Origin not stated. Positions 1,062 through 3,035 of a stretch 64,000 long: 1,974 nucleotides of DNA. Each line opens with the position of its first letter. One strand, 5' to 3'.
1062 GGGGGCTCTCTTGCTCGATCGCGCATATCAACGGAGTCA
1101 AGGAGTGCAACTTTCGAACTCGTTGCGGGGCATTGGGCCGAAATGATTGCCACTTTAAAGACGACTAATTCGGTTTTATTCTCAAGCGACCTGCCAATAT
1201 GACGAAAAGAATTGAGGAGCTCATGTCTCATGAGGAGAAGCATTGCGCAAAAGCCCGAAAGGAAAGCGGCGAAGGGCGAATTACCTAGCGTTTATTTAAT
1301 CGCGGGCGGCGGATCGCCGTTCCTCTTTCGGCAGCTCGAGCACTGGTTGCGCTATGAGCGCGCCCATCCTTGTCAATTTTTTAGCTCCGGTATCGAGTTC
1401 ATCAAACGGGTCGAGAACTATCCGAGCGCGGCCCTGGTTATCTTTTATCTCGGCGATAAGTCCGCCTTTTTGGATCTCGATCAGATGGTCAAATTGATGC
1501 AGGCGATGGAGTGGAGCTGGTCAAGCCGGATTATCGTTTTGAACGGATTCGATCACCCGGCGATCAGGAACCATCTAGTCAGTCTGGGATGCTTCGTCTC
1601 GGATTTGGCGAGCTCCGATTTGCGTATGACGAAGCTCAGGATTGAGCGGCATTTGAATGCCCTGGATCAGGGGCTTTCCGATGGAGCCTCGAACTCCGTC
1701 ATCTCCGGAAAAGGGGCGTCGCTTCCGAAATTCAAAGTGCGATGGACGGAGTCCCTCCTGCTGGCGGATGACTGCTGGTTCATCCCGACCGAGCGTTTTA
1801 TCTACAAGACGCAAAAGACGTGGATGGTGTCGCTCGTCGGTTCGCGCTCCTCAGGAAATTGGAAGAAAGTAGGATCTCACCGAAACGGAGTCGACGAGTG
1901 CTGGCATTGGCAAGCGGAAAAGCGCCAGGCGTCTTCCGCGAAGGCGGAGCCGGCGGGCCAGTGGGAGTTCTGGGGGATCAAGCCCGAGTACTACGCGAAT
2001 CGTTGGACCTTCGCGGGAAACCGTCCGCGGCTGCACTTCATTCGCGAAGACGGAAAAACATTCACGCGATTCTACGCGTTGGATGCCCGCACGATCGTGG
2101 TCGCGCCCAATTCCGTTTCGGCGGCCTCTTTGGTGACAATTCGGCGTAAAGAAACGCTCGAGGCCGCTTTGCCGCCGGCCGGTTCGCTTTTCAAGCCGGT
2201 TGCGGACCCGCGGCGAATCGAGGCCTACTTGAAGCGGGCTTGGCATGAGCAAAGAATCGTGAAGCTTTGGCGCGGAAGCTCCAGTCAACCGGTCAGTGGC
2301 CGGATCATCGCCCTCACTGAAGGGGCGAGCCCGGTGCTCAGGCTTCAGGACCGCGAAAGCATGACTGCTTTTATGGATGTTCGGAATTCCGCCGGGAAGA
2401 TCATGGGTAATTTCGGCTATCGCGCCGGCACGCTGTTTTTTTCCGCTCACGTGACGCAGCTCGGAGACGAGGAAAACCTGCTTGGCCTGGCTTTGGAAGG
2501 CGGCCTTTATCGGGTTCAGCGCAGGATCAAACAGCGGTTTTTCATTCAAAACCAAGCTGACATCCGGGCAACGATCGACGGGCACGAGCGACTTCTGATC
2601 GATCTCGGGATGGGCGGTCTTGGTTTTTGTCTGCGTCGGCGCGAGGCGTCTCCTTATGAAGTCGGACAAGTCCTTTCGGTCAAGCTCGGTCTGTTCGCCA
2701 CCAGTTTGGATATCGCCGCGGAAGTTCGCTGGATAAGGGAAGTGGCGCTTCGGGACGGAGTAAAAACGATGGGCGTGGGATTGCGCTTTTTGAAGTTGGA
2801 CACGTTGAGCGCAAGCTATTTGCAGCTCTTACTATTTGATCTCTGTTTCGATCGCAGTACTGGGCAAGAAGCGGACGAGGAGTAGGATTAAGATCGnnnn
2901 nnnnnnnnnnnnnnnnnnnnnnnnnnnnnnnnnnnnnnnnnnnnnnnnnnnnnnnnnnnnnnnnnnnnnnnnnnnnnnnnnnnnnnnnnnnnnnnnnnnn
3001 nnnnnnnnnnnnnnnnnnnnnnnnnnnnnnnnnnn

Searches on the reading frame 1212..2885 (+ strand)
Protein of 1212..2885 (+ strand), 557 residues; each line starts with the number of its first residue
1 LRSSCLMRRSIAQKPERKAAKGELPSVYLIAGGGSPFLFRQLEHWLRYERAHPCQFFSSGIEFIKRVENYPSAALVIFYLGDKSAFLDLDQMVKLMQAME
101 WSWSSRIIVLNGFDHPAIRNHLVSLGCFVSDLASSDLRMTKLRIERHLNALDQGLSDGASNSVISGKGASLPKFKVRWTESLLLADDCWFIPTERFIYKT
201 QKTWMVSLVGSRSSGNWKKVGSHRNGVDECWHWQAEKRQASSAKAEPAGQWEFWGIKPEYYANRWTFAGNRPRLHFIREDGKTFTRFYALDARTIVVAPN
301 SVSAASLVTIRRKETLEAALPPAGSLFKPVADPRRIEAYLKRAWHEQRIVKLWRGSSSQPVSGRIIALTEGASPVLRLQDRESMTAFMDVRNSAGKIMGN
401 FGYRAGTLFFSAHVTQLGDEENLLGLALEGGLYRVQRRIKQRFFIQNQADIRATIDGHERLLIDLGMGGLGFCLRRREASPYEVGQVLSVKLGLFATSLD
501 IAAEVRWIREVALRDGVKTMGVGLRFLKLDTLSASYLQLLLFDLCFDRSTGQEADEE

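Call 72: search_protein_families(library=pfam, proteins=[window:1212-2885:+], max_evalue=0.00001)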
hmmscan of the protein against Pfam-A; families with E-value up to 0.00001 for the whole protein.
window:1212-2885:+ (557 aa): 1 family
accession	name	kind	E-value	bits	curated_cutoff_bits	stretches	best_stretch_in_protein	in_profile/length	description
PF07238.19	PilZ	-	1.9e-07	31.8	22.5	1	436-542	1-101/102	PilZ domain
